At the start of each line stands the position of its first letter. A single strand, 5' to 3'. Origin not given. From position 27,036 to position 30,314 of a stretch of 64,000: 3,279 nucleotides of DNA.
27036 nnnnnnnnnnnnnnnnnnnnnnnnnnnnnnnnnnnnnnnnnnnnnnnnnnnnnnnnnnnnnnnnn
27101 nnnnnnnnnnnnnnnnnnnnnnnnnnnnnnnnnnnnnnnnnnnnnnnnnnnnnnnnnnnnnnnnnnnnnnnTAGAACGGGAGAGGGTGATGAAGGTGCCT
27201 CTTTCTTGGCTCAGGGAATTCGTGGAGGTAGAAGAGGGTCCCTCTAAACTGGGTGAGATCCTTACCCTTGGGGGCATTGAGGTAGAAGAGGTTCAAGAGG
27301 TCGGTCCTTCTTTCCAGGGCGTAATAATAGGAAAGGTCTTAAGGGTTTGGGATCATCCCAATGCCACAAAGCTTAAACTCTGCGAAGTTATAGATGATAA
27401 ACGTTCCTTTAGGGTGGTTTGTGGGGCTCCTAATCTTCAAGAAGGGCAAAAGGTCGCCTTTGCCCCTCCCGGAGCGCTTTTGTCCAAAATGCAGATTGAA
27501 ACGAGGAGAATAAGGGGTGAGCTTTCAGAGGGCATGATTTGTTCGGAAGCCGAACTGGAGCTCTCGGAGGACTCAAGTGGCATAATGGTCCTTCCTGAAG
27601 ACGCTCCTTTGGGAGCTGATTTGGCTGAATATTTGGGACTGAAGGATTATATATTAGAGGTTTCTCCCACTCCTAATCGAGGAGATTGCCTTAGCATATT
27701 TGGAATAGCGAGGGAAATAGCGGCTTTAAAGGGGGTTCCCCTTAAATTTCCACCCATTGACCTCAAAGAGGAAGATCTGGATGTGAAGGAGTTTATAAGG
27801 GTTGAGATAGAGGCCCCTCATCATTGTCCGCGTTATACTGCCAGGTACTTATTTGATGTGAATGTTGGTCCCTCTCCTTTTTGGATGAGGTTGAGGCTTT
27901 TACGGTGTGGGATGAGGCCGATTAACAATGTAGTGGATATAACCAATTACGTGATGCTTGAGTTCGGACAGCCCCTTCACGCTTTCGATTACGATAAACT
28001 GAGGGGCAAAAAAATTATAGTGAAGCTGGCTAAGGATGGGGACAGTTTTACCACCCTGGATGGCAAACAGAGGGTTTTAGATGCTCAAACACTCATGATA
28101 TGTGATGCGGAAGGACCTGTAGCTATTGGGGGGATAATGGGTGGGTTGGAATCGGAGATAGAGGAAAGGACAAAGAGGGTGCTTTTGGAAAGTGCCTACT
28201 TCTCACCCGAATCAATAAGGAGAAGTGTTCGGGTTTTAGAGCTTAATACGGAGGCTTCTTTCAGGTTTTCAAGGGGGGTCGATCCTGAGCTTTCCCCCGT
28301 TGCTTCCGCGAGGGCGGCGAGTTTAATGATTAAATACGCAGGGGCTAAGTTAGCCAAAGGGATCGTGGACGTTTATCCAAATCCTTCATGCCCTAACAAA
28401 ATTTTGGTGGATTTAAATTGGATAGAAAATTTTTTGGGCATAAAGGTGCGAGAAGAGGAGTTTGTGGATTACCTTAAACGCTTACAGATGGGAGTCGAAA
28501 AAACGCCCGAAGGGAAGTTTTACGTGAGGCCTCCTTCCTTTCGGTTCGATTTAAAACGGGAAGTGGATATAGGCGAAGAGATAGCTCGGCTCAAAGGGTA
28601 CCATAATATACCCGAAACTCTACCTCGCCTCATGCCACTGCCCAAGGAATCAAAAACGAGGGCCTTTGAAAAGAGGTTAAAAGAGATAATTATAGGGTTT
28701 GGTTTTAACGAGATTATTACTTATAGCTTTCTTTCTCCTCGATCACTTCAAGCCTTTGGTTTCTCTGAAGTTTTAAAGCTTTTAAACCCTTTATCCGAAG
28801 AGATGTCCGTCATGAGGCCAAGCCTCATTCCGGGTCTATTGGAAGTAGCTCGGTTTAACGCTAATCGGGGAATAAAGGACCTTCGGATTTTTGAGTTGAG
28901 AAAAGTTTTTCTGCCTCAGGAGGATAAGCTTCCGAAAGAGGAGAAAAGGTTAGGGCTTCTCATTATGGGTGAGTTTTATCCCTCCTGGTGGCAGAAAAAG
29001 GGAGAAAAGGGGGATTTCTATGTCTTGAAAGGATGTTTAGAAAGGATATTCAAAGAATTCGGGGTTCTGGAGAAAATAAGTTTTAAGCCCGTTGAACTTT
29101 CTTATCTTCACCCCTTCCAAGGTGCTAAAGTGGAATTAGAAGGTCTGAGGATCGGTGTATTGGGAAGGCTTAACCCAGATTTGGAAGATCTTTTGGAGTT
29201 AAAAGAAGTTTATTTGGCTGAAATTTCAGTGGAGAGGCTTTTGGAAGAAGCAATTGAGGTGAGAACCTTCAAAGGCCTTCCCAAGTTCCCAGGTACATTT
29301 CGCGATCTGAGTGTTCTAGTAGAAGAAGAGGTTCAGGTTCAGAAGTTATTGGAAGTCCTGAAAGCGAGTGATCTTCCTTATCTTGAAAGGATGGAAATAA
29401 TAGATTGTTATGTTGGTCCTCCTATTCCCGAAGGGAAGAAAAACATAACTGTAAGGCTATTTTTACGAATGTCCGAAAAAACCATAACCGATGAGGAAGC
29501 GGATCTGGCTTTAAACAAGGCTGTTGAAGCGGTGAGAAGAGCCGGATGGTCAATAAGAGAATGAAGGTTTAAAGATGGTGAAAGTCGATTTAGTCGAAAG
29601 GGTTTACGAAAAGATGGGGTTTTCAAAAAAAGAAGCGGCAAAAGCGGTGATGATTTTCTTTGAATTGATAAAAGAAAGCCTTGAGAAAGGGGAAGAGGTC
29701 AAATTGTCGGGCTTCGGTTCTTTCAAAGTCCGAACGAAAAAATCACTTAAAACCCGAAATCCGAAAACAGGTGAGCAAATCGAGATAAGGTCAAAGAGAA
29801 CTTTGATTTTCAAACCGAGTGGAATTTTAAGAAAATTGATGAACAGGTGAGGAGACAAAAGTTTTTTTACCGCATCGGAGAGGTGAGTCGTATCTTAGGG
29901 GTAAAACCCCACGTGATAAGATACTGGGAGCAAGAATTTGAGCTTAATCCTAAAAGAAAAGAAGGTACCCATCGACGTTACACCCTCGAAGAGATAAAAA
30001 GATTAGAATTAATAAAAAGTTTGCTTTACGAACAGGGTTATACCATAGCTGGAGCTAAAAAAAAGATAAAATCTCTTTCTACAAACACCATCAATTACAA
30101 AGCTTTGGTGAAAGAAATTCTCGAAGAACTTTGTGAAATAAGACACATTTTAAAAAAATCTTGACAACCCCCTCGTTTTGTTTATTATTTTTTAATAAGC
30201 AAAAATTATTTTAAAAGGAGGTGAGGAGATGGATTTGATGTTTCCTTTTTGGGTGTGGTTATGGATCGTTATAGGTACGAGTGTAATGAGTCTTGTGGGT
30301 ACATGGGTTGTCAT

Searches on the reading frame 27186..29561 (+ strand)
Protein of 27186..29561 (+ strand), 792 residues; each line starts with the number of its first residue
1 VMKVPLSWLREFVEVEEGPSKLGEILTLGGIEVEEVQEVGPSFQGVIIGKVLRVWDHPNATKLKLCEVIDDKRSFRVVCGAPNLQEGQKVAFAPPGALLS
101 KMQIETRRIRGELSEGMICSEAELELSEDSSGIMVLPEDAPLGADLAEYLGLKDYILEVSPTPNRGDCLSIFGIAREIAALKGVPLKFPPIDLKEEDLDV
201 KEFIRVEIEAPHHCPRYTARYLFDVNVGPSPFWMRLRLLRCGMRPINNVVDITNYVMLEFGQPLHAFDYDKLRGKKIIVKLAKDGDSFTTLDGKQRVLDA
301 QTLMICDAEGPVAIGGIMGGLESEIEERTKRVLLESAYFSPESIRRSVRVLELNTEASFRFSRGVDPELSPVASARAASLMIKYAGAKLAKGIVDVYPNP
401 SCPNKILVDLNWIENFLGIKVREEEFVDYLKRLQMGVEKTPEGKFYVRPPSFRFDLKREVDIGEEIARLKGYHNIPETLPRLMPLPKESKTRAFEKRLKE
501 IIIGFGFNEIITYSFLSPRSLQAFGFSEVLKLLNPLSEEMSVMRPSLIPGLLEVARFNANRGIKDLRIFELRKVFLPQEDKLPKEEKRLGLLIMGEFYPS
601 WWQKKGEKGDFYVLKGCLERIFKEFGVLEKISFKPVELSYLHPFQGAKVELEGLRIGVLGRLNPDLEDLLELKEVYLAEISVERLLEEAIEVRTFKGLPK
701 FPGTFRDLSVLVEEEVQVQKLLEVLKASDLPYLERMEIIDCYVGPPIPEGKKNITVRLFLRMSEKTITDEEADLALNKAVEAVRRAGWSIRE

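Call 34: search_protein_families(library=ncbifam, proteins=[L020:6816-9872:+, L020:10001-12088:+, L020:12104-12607:+], max_evalue=0.00001)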
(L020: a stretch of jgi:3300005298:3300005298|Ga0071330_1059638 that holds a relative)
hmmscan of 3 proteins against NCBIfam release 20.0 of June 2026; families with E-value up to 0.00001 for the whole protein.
L020:6816-9872:+ (1019 aa): 26 families (the best 25 are shown)
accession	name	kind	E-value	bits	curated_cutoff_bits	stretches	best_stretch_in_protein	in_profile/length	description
TIGR01817.1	nifA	equivalog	1.6e-104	350.6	528.85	1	633-972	105-456/534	nif-specific transcriptional activator NifA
NF003451.0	PRK05022.1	equivalog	5.5e-103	345.4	476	1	644-968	120-449/512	nitric oxide reductase transcriptional regulator NorR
NF041552.1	TF_PrdR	equivalog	2.5e-101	339.8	795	1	707-1011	265-575/577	sigma-54 dependent transcriptional regulator PrdR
NF038308.1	RNA_repair_RtcR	equivalog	7.9e-100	335.2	650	1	707-949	178-429/530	RNA repair transcriptional activator RtcR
TIGR01818.1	ntrC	equivalog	2.3e-98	330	558.6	1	679-971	104-397/463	nitrogen regulation protein NR(I)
TIGR02915.1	PEP_resp_reg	equivalog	3.1e-97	326.2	502.6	1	678-1014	113-444/445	PEP-CTERM-box response regulator transcription factor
NF011958.0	PRK15429.1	equivalog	1.9e-96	324.3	830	1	702-1016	376-688/692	formate hydrogenlyase transcriptional activator FlhA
NF008469.0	PRK11361.1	equivalog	2.6e-95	319.8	714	1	676-979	114-413/461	acetoacetate metabolism transcriptional regulator AtoC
NF049963.1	RespRegFlgRCampy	domain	8.4e-89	298.4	750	1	708-1011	133-426/429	fla regulon two-component system response regulator FlgR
NF050807.1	TransRegFlbDCaul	equivalog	8.5e-89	298.5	750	1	706-949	115-358/454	sigma-54-dependent transcriptional regulator FlbD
NF041906.1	V4R_TF_MobR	exception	3.6e-83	279.9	999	1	708-1011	231-543/544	phenol degradation transcriptional regulator MobR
NF007689.0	PRK10365.1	equivalog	1.9e-82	277.4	760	1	701-1005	131-435/441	sigma-54-dependent response regulator transcription factor ZraR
TIGR02974.1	phageshock_pspF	equivalog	3.8e-82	276.2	443.55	1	711-962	1-252/336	phage shock protein operon transcriptional activator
TIGR02329.1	propionate_PrpR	equivalog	2.7e-81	273.8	499.2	1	710-1010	213-525/526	propionate catabolism operon regulatory protein PrpR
NF041946.1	LuxO_transreg_Vib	equivalog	1.3e-80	271.5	800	1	690-948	114-372/463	quorum-sensing sigma-54 dependent transcriptional regulator LuxO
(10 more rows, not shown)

L020:10001-12088:+ (696 aa): 46 families (the best 25 are shown)
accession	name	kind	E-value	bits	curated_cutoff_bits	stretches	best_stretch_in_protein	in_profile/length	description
TIGR03997.1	mycofact_OYE_2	equivalog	1.1e-102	344.5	793.15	2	312-696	270-645/645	mycofactocin system FadH/OYE family oxidoreductase 2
NF045599.1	bili_reduct_long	exception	1.3e-97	327.6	750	1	7-696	1-641/641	bilirubin reductase, long form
NF041087.1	bile_acid_BaiCD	equivalog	1.1e-93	314.5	825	1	4-696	1-642/642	bile acid Fe-S flavoenzyme BaiCD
NF045592.1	bili_reduct_N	equivalog_domain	2.2e-46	158.6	425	2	149-389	131-352/363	bilirubin reductase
TIGR03996.1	mycofact_OYE_1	hypoth_equivalog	9.1e-45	153.3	627.9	2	314-688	265-628/633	mycofactocin system FadH/OYE family oxidoreductase 1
NF010047.0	PRK13523.1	equivalog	1.2e-40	139.6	431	1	5-275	3-250/339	NADPH dehydrogenase NamA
NF006101.0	PRK08255.1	equivalog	1.2e-27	96.4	1078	1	5-275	397-659/768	bifunctional salicylyl-CoA 5-hydroxylase/oxidoreductase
NF007899.0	PRK10605.1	subfamily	1.4e-22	80.4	403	1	145-223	147-225/365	N-ethylmaleimide reductase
NF009410.0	PRK12771.1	subfamily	3.4e-15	55.6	516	1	405-454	128-177/566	NAD(P)-binding protein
TIGR01350.1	lipoamide_DH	equivalog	1.5e-14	53.6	408.8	1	560-658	171-272/461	dihydrolipoyl dehydrogenase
NF003437.0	PRK04965.1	equivalog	5.8e-13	48.6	392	1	559-678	141-276/378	NADH:flavorubredoxin reductase NorW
NF005560.0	PRK07233.1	equivalog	6.3e-12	45.1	252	1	417-466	2-50/435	hypothetical protein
TIGR02053.1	MerA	equivalog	1.8e-11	43.7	454.45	1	558-661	166-274/465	mercury(II) reductase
TIGR03385.1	CoA_CoA_reduc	equivalog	5.8e-11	41.8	578.8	1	560-664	150-254/439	CoA-disulfide reductase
NF045663.1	diclust_near_Sec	equivalog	1.1e-10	40.3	530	0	404-509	95-197/759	pyridine nucleotide-disulfide oxidoreductase/dicluster-binding protein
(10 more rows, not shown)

L020:12104-12607:+ (168 aa): 0 families

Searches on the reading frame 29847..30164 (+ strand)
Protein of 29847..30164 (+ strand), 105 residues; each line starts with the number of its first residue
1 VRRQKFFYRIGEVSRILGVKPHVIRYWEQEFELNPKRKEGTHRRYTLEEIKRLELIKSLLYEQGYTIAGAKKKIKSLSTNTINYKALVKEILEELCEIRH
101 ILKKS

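Call 41: search_protein_families(library=pfam, proteins=[window:29847-30164:+], max_evalue=0.001)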
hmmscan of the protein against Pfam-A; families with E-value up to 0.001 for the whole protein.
window:29847-30164:+ (105 aa): 2 families
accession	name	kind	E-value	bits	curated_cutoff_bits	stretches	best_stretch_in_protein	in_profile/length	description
PF13411.12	MerR_1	-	8.7e-25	87.1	21.6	1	8-76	1-68/69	MerR HTH family regulatory protein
PF00376.29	MerR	-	2.8e-11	43.5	28.2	1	9-45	1-38/38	MerR family regulatory protein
